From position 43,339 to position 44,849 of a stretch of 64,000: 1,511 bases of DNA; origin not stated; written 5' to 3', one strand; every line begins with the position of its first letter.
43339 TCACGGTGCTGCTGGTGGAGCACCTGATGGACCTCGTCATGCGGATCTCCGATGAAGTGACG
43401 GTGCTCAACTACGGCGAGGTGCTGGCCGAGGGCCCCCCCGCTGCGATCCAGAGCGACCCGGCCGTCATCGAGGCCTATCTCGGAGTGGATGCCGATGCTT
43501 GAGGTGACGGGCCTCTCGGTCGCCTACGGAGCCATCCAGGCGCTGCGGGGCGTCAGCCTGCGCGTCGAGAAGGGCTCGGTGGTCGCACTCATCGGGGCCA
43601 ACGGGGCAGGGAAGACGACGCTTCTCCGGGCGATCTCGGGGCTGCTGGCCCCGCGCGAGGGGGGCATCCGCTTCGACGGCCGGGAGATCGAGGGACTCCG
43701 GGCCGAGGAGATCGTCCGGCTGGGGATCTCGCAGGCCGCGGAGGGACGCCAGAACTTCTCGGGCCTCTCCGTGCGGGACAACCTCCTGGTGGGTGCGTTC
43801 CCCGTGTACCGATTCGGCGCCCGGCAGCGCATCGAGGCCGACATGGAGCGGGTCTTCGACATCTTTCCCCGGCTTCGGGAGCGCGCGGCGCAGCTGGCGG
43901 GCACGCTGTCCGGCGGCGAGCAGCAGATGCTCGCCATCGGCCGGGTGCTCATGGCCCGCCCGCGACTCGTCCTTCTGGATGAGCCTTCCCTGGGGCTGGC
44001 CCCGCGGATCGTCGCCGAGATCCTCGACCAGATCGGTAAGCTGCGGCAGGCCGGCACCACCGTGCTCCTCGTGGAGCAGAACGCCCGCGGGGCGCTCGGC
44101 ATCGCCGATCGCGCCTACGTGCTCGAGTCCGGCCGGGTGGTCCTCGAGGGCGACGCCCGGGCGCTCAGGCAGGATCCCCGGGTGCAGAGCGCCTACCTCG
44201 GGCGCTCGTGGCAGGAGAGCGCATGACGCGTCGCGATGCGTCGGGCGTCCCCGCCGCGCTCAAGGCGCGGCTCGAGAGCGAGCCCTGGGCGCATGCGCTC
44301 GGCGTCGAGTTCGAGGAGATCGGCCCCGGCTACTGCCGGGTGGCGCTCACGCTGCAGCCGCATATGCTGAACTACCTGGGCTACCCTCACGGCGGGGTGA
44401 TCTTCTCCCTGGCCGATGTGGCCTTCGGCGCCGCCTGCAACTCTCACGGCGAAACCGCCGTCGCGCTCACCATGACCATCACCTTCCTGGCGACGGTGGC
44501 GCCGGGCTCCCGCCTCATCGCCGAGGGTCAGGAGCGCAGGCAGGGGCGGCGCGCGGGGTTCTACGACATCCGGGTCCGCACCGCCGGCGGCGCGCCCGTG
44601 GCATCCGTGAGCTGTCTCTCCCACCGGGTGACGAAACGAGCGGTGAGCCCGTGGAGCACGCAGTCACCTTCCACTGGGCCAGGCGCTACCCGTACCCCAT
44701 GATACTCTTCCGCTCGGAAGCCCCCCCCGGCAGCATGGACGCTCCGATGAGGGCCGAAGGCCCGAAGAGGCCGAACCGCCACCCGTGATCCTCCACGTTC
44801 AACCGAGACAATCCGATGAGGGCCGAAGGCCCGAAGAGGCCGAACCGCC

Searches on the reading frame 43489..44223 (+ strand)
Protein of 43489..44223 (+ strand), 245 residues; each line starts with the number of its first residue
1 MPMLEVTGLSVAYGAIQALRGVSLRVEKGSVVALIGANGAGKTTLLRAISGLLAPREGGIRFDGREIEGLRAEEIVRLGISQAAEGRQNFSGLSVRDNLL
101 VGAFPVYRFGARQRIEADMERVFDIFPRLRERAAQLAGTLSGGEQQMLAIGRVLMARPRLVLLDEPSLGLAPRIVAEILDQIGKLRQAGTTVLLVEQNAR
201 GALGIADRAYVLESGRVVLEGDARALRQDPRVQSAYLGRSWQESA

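Call 55: search_protein_families(library=pfam, proteins=[window:43489-44223:+], max_evalue=0.00001)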
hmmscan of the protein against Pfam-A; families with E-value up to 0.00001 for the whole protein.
window:43489-44223:+ (245 aa): 3 families
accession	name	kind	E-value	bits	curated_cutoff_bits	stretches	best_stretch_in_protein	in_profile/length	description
PF00005.33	ABC_tran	-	1.1e-30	107.4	25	1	19-167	1-136/137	ABC transporter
PF13304.12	AAA_21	-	4.6e-15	56.9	27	1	32-91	2-73/304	AAA domain, putative AbiEii toxin, Type IV TA system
PF13555.12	AAA_29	-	3e-06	27.3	27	1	22-62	15-54/61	P-loop containing region of AAA domain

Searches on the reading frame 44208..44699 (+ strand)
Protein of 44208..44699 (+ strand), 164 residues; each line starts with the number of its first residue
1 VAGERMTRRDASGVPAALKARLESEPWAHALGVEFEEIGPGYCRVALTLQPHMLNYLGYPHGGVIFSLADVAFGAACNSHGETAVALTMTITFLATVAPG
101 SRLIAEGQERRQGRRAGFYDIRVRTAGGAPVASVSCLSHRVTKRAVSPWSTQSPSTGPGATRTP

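Call 55: search_protein_families(library=pfam, proteins=[window:44208-44699:+], max_evalue=0.00001)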
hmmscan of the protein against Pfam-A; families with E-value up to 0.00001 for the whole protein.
window:44208-44699:+ (164 aa): 3 families
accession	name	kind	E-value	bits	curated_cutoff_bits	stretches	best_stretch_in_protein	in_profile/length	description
PF03061.28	4HBT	-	2.1e-15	57.2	20.6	1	58-129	2-76/79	Thioesterase superfamily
PF14539.12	DUF4442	-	1.6e-07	32.1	25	1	25-126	13-118/132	Domain of unknown function (DUF4442)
PF13622.12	4HBT_3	-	3.2e-06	27.7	24.3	1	58-136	9-80/83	Acyl-CoA thioesterase N-terminal domain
